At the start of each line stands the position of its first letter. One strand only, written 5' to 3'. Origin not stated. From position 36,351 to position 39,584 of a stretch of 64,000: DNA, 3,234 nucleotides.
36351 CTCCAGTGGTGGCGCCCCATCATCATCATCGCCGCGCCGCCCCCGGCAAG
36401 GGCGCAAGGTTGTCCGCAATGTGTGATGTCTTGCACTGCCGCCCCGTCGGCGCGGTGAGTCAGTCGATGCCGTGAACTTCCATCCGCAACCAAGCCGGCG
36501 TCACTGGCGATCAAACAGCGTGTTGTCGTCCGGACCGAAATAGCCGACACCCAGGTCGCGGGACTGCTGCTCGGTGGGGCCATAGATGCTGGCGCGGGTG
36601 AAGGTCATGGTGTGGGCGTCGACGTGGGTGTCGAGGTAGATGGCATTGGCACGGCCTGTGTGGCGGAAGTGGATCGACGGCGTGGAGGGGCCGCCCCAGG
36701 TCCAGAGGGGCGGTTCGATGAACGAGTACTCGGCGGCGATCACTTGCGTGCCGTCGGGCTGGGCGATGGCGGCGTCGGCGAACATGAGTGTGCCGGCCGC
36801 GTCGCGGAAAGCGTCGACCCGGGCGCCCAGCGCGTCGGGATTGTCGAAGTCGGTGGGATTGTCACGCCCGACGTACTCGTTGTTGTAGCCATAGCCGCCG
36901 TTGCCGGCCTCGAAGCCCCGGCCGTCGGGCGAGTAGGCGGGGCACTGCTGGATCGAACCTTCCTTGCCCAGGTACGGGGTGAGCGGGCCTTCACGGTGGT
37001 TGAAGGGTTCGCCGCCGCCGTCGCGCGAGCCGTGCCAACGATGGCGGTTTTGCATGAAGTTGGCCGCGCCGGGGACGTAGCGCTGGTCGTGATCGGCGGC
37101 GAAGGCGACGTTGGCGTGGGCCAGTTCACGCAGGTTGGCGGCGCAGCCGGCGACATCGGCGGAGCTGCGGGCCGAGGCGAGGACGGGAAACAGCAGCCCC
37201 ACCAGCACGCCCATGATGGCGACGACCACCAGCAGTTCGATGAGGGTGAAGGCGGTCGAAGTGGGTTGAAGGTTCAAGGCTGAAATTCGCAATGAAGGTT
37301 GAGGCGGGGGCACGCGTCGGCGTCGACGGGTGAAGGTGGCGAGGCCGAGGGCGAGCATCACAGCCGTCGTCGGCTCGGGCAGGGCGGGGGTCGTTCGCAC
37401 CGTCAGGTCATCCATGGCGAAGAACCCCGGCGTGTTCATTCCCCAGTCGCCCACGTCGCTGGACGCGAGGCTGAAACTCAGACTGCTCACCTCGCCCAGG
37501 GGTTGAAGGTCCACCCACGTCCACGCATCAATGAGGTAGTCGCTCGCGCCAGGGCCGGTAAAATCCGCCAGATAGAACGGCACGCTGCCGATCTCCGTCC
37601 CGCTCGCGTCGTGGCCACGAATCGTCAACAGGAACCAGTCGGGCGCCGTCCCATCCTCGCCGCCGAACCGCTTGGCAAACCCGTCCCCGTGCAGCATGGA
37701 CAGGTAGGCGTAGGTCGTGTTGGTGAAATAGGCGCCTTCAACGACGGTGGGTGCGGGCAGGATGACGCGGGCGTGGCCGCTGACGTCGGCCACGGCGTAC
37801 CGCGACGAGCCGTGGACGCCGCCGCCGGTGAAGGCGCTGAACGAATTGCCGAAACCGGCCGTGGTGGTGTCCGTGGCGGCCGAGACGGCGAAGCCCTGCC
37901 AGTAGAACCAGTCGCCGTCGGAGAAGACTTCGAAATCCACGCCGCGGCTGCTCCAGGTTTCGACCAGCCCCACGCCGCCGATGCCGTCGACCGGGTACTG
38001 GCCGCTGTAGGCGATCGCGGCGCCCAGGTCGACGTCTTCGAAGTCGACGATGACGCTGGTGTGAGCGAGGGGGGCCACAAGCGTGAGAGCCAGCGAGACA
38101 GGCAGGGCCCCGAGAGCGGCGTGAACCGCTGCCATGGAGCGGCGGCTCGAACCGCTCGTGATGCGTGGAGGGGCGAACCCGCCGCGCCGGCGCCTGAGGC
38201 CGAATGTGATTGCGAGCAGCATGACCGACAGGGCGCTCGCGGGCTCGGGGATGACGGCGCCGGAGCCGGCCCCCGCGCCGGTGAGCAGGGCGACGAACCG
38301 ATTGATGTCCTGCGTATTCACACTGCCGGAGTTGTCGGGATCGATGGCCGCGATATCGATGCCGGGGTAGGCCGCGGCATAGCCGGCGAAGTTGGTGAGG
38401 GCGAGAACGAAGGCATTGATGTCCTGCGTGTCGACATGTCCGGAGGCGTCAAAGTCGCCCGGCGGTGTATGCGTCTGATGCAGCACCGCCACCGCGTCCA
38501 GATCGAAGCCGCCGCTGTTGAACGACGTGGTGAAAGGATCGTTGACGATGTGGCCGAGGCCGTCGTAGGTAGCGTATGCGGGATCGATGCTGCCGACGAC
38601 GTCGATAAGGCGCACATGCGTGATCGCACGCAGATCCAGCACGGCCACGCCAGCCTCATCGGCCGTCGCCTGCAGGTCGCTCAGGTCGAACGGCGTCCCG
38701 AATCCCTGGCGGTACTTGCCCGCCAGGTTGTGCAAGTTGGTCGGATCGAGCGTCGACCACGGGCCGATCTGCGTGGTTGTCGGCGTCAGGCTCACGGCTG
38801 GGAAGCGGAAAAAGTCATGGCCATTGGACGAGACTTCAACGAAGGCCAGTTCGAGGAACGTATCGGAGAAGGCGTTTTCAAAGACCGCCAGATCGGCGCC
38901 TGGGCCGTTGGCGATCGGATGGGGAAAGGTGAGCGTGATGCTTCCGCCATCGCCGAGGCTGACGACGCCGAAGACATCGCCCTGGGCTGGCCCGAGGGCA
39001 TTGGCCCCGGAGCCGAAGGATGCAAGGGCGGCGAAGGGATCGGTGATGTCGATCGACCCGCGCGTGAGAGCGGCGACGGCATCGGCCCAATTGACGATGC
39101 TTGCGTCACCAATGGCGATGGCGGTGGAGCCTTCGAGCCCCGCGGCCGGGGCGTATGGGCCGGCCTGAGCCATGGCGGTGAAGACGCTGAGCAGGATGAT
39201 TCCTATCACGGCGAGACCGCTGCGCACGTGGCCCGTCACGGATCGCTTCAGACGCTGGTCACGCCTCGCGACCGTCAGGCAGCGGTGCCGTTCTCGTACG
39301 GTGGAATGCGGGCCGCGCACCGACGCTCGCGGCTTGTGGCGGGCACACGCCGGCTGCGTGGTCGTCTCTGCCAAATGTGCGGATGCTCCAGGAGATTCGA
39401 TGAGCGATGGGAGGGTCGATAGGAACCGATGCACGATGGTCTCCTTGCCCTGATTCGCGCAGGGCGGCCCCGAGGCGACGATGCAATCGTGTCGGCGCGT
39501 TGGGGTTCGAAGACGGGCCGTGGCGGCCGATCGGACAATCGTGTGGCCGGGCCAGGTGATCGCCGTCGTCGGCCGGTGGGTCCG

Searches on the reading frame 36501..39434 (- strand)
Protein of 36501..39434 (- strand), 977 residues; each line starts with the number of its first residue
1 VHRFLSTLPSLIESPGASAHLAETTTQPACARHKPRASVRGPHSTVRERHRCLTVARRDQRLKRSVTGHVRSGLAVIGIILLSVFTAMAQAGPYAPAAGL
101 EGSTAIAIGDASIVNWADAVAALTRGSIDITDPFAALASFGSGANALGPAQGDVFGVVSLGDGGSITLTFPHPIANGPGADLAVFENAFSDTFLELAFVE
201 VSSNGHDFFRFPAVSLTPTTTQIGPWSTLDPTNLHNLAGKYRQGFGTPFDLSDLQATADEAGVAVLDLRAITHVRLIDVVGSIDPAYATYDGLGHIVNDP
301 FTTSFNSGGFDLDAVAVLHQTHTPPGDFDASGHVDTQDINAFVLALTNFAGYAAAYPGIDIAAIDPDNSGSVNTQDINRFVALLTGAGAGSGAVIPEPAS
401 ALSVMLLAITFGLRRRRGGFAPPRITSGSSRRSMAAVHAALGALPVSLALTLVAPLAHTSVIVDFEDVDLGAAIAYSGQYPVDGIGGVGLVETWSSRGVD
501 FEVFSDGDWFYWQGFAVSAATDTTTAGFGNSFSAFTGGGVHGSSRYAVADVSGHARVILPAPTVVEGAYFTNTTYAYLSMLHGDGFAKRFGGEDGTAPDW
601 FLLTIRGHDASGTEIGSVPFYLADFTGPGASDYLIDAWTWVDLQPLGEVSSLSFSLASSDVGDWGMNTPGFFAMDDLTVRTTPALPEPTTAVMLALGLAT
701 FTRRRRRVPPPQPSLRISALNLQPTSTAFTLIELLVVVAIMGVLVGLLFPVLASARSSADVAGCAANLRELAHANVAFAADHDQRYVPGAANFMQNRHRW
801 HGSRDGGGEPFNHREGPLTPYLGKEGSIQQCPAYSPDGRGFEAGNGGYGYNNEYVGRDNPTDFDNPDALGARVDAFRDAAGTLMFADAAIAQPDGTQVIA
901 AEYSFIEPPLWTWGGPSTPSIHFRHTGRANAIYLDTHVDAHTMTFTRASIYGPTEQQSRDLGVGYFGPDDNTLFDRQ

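Call 7: search_protein_families(library=pfam, proteins=[window:36501-39434:-], max_evalue=0.01)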
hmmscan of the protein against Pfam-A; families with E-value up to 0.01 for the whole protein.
window:36501-39434:- (977 aa): 2 families
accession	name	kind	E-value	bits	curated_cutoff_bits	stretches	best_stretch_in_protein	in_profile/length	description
PF14717.12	DUF4465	-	2.1e-50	172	25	1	508-677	2-176/176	Domain of unknown function (DUF4465)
PF07963.17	N_methyl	-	0.0013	18.7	21.2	1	728-749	6-27/27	Prokaryotic N-terminal methylation motif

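Call 19: find_homologous_proteins(query=window:36504-39434:-, max_evalue=0.00001)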
Query window:36504-39434:- (977 aa): 1557 proteins with E <= 0.00001 among 8000 candidates; the best 120 are listed.
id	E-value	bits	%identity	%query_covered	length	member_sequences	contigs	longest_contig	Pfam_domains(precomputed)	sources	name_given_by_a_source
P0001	4.1e-240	818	64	63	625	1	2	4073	PF14717.13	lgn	-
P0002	6.5e-183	628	51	24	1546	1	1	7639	PF07595.18,PF14717.13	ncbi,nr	ncbi:MAG: DUF4465 domain-containing protein, partial [Pirellulaceae bacterium]|nr:DUF4465 domain-con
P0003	5.4e-175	602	51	24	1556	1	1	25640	PF14717.13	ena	-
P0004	1.3e-164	568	48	33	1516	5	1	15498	PF14717.13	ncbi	-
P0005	2.4e-162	560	46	24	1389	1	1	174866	PF14717.13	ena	-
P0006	6.8e-157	542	51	32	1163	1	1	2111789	PF14717.13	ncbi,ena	-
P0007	2.7e-145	504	53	22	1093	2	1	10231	PF14717.13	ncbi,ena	-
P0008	1.9e-143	498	47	28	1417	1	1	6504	PF00404.25,PF14717.13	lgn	-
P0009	2.8e-140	487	51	24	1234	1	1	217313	PF14717.13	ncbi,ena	-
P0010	9.4e-139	482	50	24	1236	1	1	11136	PF14717.13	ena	-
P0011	8.6e-138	479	52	26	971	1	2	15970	PF18962.8,PF14717.13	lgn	-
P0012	9.8e-134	466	46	28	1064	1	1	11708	PF07589.17,PF14717.13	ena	-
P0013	1.4e-133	465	51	24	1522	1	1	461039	PF00404.25,PF14717.13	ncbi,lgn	-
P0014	3.5e-132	460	47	29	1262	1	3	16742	PF14717.13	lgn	-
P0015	1.2e-131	459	54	24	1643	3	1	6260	PF18962.8,PF00205.29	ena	-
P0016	8.2e-131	456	49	24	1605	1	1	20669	PF00404.25,PF14717.13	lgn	-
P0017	1.3e-129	452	51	24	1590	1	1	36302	PF14717.13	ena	-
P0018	2.0e-129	451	51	24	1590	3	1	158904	PF14717.13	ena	-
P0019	2.1e-129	451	51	24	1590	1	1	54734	PF14717.13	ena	-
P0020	2.2e-129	451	51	24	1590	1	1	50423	PF14717.13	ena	-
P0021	2.5e-128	448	51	24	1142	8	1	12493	PF14717.13,PF16397.11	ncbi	ncbi:MAG: DUF4465 domain-containing protein, partial [Rubripirellula sp.]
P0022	2.7e-127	444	50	24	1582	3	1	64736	PF14717.13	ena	-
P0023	3.1e-127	444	44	28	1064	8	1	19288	PF14717.13,PF16397.11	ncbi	ncbi:MAG: DUF4465 domain-containing protein, partial [Rubripirellula sp.]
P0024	4.6e-125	437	48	24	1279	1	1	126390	PF00404.25,PF14717.13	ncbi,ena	-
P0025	1.1e-124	436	56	24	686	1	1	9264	PF07963.18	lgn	-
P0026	2.5e-124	434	50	18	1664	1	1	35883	PF00404.25,PF14717.13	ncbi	-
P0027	6.1e-122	427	46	27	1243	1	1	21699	PF00404.25,PF00963.25,PF14717.13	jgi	jgi:hypothetical protein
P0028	6.1e-122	427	43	65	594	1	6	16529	PF07589.17,PF00404.25,PF14717.13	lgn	-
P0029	1.9e-120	422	58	24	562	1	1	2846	-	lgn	-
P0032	1.1e-118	416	55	25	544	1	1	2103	PF14717.13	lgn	-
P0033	3.1e-118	414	60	24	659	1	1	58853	PF18962.8,PF14717.13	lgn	-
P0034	1.8e-117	412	56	25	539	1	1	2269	-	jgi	jgi:prepilin-type processing-associated H-X9-DG protein/prepilin-type N-terminal cleavage/methylatio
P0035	1.6e-116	409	43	63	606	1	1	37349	PF00404.25,PF14717.13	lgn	-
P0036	1.5e-114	402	45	23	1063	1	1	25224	PF18998.7,PF14717.13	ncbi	-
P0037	1.7e-114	402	58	25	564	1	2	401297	PF18962.8,PF14717.13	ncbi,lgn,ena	-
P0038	6.5e-114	400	55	26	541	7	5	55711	-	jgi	jgi:prepilin-type processing-associated H-X9-DG protein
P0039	6.7e-114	400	55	25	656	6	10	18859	PF18962.8,PF14717.13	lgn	-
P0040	1.5e-113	399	57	25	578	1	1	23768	PF18962.8,PF14717.13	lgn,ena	-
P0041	2.6e-113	398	56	24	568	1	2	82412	PF18962.8,PF14717.13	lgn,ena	-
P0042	2.7e-113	398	54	25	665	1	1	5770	PF18962.8,PF14717.13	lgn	-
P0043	5.0e-113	397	57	23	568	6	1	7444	PF18962.8,PF14717.13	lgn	-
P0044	1.5e-112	395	56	24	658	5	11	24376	PF18962.8,PF14717.13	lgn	-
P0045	3.8e-112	394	55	24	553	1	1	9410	PF14717.13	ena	-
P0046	6.3e-112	393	49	27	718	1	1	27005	PF18962.8,PF14717.13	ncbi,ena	-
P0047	8.9e-112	393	55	25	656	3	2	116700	PF18962.8,PF14717.13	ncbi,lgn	ncbi:MAG: DUF4465 domain-containing protein [Bacteroidales bacterium]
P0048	3.6e-111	391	57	25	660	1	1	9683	PF18962.8,PF14717.13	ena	-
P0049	4.9e-111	390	54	25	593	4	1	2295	PF07589.17,PF14717.13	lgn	-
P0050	5.6e-111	390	57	26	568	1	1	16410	PF18962.8,PF14717.13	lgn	-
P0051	6.8e-111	390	59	25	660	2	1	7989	PF18962.8,PF14717.13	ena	-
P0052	9.1e-111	390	56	24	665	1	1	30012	PF18962.8,PF14717.13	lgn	-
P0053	9.8e-111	389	57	25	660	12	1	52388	PF18962.8,PF14717.13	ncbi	-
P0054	1.0e-110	389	55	24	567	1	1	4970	PF07589.17,PF14717.13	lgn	-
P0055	5.0e-110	387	57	23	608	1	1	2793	PF07963.18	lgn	-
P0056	5.3e-110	387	53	26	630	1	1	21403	PF14717.13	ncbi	-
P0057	8.9e-110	386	57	25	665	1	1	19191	PF18962.8,PF14717.13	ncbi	ncbi:MAG: DUF4465 domain-containing protein [Bacteroidales bacterium]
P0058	1.7e-109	385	54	27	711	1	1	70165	PF18962.8,PF14717.13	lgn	-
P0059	1.9e-109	385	57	25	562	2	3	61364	PF18962.8,PF14717.13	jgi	-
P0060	5.0e-109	384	47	35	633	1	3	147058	PF14717.13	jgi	jgi:hypothetical protein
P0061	5.2e-109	384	61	23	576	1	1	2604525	PF18962.8,PF14717.13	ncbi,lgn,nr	ncbi:MAG: DUF4465 domain-containing protein [Bacteroidetes bacterium]|nr:DUF4465 domain-containing p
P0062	5.5e-109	384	54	25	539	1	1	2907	PF14717.13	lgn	-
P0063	6.3e-109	383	58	25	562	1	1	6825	PF18962.8,PF14717.13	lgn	-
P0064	7.8e-109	383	57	24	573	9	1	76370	PF18962.8,PF14717.13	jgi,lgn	jgi:hypothetical protein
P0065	9.6e-109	383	59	25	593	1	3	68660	PF18962.8,PF14717.13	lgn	-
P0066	1.1e-108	383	52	26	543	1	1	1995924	PF07963.18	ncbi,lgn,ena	-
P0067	1.6e-108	382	55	25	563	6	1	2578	PF18962.8,PF14717.13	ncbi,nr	ncbi:MAG: DUF4465 domain-containing protein [Bacteroidales bacterium]|nr:DUF4465 domain-containing p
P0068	1.8e-108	382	51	27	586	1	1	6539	PF18962.8,PF14717.13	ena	-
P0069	2.4e-108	382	54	26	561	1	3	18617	PF18962.8,PF14717.13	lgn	-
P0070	4.2e-108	381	54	25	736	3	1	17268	PF18962.8,PF14717.13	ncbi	-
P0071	1.1e-107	379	56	26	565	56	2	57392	PF18962.8,PF14717.13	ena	-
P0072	4.6e-107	377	54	26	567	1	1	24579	PF18962.8,PF14717.13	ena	-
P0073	5.8e-107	377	52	27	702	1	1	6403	PF18962.8,PF14717.13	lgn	-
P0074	2.3e-106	375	55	24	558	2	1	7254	PF18962.8,PF14717.13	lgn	-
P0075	2.4e-106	375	57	26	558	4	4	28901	PF18962.8,PF14717.13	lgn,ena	-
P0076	9.5e-106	373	53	24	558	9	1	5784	PF07589.17,PF14717.13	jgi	jgi:hypothetical protein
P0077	1.0e-105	373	54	25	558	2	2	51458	PF18962.8,PF14717.13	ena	-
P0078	1.7e-105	372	51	27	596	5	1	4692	PF14717.13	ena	-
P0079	1.8e-105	372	47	26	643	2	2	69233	PF18962.8,PF14717.13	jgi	jgi:hypothetical protein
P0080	2.3e-105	372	56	24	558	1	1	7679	PF18962.8,PF14717.13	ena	-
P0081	6.2e-105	370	57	25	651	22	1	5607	PF18962.8,PF14717.13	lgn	-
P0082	6.9e-105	370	53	24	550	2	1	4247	PF07589.17,PF14717.13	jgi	jgi:hypothetical protein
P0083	7.3e-105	370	58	23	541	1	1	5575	PF07589.17,PF14717.13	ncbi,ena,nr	ncbi:MAG TPA: DUF4465 domain-containing protein [Tepidisphaeraceae bacterium]|nr:DUF4465 domain-cont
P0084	9.4e-105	370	50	24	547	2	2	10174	PF07589.17,PF14717.13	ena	-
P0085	1.1e-104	369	54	25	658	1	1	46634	PF18962.8,PF14717.13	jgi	-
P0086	1.7e-104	369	54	23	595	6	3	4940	PF07589.17,PF14717.13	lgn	-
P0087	1.9e-104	369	54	24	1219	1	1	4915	PF17963.8,PF18962.8,PF14717.13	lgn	-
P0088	2.8e-104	368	59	24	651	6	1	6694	PF18962.8,PF14717.13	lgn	-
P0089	3.5e-104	368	57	25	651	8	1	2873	PF18962.8,PF14717.13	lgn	-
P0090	6.8e-104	367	55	27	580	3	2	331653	PF14717.13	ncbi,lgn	-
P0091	7.4e-104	367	52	23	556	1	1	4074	PF18962.8,PF14717.13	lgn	-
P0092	8.7e-104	366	54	23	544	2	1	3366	PF18962.8,PF14717.13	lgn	-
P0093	9.0e-104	366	56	25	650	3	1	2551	PF18962.8,PF14717.13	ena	-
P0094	1.7e-103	365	53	24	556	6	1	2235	PF07589.17,PF14717.13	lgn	-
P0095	2.5e-103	365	50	25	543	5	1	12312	PF07589.17,PF14717.13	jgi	jgi:hypothetical protein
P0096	2.6e-103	365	55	26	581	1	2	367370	PF18962.8,PF14717.13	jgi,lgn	jgi:hypothetical protein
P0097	3.0e-103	365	56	25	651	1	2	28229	PF18962.8,PF14717.13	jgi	jgi:hypothetical protein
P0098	3.0e-103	365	58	24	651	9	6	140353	PF18962.8,PF14717.13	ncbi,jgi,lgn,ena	-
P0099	3.2e-103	365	50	26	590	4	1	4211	PF07589.17,PF14717.13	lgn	-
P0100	3.5e-103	364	58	25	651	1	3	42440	PF18962.8,PF14717.13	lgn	-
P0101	3.6e-103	364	56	24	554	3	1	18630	PF18962.8,PF14717.13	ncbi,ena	-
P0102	4.4e-103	364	56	26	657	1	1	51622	PF18962.8,PF14717.13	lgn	-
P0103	5.4e-103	364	52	26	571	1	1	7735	PF18962.8,PF14717.13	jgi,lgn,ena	-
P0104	7.6e-103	363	50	25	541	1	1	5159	PF14717.13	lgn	-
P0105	8.0e-103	363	59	26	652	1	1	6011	PF18962.8,PF14717.13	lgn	-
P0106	9.3e-103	363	54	24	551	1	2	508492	PF18962.8,PF14717.13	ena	-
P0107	1.0e-102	363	56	24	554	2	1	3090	PF18962.8,PF14717.13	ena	-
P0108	1.1e-102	363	53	24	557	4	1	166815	PF18962.8,PF14717.13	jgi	jgi:hypothetical protein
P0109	1.7e-102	362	57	26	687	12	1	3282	PF18962.8,PF14717.13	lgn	-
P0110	2.1e-102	362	51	26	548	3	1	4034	PF07589.17,PF14717.13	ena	-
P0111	2.5e-102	362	59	24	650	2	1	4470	PF18962.8,PF14717.13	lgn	-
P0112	2.6e-102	362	52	25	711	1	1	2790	PF18962.8,PF14717.13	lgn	-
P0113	3.4e-102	361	52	25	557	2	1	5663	PF18962.8,PF14717.13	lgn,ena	-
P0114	3.6e-102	361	53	24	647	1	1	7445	PF18962.8,PF14717.13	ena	-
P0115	6.2e-102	360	54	25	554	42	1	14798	PF18962.8,PF14717.13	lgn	-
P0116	6.7e-102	360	52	26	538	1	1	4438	PF07589.17,PF14717.13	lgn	-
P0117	1.0e-101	360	54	25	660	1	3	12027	PF18962.8,PF14717.13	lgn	-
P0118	1.2e-101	359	54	23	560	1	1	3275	PF18962.8,PF14717.13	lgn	-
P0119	1.8e-101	359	57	24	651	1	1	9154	PF18962.8,PF14717.13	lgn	-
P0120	2.5e-101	358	53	24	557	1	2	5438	PF18962.8,PF14717.13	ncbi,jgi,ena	-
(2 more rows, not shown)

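Call 24: find_encoding_contigs(protein=P0001, flank=6000, max_places=4)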
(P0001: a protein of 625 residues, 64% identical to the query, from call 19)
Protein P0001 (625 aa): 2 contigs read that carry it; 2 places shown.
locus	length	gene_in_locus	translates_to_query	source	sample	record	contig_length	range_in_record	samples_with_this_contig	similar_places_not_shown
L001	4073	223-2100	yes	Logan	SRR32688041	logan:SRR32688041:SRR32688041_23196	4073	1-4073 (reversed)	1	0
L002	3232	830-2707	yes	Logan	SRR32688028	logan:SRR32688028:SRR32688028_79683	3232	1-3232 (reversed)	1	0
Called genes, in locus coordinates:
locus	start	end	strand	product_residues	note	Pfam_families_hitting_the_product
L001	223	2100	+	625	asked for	PF14717:DUF4465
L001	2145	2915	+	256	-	PF07963:N_methyl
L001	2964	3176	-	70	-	-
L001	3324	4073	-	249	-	?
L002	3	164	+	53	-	?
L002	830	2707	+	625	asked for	PF14717:DUF4465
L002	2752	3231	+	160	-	?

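Call 25: find_encoding_contigs(protein=P0035, flank=6000, max_places=3)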
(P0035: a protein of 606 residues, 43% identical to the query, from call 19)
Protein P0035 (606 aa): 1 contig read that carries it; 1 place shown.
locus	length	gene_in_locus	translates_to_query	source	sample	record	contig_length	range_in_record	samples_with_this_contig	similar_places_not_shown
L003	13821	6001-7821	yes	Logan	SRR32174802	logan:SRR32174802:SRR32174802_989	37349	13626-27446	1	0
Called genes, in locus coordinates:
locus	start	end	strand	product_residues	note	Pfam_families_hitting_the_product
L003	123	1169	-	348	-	PF17792:ThiD2, PF02581:TMP-TENI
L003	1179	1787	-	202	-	PF07578:LAB_N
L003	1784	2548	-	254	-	PF00535:Glycos_transf_2, PF10111:Glyco_tranf_2_2 (weak), PF13641:Glyco_tranf_2_3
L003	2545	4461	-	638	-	-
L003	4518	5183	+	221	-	PF00753:Lactamase_B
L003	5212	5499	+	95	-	PF07876:Dabb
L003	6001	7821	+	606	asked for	PF00404:Dockerin_1 (weak), PF14717:DUF4465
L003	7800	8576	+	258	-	-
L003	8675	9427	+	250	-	PF01569:PAP2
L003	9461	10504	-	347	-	PF01408:GFO_IDH_MocA, PF22725:GFO_IDH_MocA_C3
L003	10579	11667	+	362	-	PF04166:PdxA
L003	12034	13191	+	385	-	PF01694:Rhomboid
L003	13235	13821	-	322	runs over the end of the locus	PF00389:2-Hacid_dh, PF02826:2-Hacid_dh_C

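Call 26: find_encoding_contigs(protein=P0066, flank=6000, max_places=3)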
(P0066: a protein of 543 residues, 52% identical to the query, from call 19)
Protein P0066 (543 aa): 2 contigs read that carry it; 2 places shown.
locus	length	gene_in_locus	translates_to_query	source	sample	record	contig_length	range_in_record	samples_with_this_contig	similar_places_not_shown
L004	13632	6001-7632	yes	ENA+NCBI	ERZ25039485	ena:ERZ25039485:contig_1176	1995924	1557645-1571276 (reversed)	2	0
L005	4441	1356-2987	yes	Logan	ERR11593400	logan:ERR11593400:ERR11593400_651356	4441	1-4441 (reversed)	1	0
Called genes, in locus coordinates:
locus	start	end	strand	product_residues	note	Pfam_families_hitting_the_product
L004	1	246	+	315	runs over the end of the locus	-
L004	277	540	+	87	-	-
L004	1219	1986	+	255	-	PF07963:N_methyl (weak)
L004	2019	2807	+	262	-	PF01261:AP_endonuc_2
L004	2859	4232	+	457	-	PF00884:Sulfatase, PF01663:Phosphodiest (faint), PF16347:SGSH_C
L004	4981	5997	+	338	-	-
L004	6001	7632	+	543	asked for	PF07963:N_methyl (weak)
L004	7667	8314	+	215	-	PF12766:Pyridox_oxase_2 (weak), PF01243:PNPOx_N, PF10590:PNP_phzG_C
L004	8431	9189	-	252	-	PF02151:UVR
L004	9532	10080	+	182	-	-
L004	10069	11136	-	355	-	PF00326:Peptidase_S9 (faint), PF22244:GCE_fung (weak)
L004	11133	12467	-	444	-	-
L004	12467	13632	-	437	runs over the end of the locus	PF00815:Histidinol_dh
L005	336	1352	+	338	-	-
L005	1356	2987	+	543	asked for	PF07963:N_methyl (weak)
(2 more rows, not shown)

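Call 35: search_protein_families(library=pfam, proteins=[L004:4981-5997:+, L003:7800-8576:+], max_evalue=0.01)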
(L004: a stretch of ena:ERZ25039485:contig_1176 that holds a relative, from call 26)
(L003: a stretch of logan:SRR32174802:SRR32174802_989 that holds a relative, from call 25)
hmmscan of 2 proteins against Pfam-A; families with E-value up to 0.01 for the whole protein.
L004:4981-5997:+ (338 aa): 0 families

L003:7800-8576:+ (258 aa): 1 family
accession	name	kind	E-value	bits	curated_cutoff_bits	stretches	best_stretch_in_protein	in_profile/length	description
PF07963.17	N_methyl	-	0.0095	15.9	21.2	0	1-26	1-26/27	Prokaryotic N-terminal methylation motif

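Call 74: list_cluster_members(proteins=[window:36504-39434:-, window:31272-32267:-, window:35056-36348:-, window:29772-31232:-])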
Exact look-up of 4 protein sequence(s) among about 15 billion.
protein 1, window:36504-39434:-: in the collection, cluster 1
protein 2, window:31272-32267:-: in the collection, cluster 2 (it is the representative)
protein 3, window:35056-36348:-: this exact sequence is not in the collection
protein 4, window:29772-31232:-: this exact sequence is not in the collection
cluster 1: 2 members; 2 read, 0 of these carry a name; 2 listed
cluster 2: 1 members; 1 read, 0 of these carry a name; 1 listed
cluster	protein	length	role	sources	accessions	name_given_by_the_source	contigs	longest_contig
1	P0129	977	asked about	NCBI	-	-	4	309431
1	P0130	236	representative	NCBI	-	-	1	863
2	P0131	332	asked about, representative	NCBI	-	-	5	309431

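Call 76: find_encoding_contigs(protein=P0129, flank=1500, max_places=6)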
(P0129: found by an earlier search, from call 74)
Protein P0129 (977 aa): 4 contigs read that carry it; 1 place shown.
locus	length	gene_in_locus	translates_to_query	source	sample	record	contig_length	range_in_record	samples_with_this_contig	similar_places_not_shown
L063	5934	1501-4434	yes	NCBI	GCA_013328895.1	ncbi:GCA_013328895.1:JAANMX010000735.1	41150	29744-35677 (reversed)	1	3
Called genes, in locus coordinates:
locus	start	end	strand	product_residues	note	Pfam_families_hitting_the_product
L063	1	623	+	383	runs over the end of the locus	PF04055:Radical_SAM, PF19288:CofH_C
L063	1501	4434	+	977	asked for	PF14717:DUF4465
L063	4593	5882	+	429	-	PF01041:DegT_DnrJ_EryC1, PF00155:Aminotran_1_2 (weak), PF01053:Cys_Met_Meta_PP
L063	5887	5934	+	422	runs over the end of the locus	-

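Call 80: find_homologous_proteins(query=P0131, max_evalue=1e-40)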
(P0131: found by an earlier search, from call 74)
Query P0131 (332 aa): 7988 proteins with E <= 1e-40 among 8000 candidates; the best 120 are listed.
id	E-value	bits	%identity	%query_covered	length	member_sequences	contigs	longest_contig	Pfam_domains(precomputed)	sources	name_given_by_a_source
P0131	9.4e-219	743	100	100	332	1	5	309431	PF03462.24,PF00472.27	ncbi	-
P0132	1.1e-179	615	81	100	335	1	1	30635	PF03462.24,PF00472.27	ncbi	-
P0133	1.5e-176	604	79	100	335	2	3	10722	PF03462.24,PF00472.27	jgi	jgi:peptide chain release factor 2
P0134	1.3e-173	595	78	100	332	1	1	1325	PF03462.24,PF00472.27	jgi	-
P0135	4.5e-169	580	75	99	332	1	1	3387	PF03462.24,PF00472.27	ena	-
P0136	7.1e-167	573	75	100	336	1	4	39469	PF03462.24,PF00472.27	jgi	-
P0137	8.0e-167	572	73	100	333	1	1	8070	PF03462.24,PF00472.27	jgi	-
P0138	2.8e-166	571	74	99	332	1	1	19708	PF03462.24,PF00472.27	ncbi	-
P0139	8.0e-166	569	73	100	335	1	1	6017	PF03462.24,PF00472.27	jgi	-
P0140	1.3e-165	568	74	99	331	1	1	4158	PF03462.24,PF00472.27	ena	-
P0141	2.2e-165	568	73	99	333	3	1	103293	PF03462.24,PF00472.27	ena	-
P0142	6.0e-165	566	73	99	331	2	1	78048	PF03462.24,PF00472.27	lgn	-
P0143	1.4e-164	565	73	98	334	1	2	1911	PF03462.24,PF00472.27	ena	-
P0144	1.7e-164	565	74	98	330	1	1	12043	PF03462.24,PF00472.27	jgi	-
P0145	5.5e-164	563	72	99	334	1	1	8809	PF03462.24,PF00472.27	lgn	-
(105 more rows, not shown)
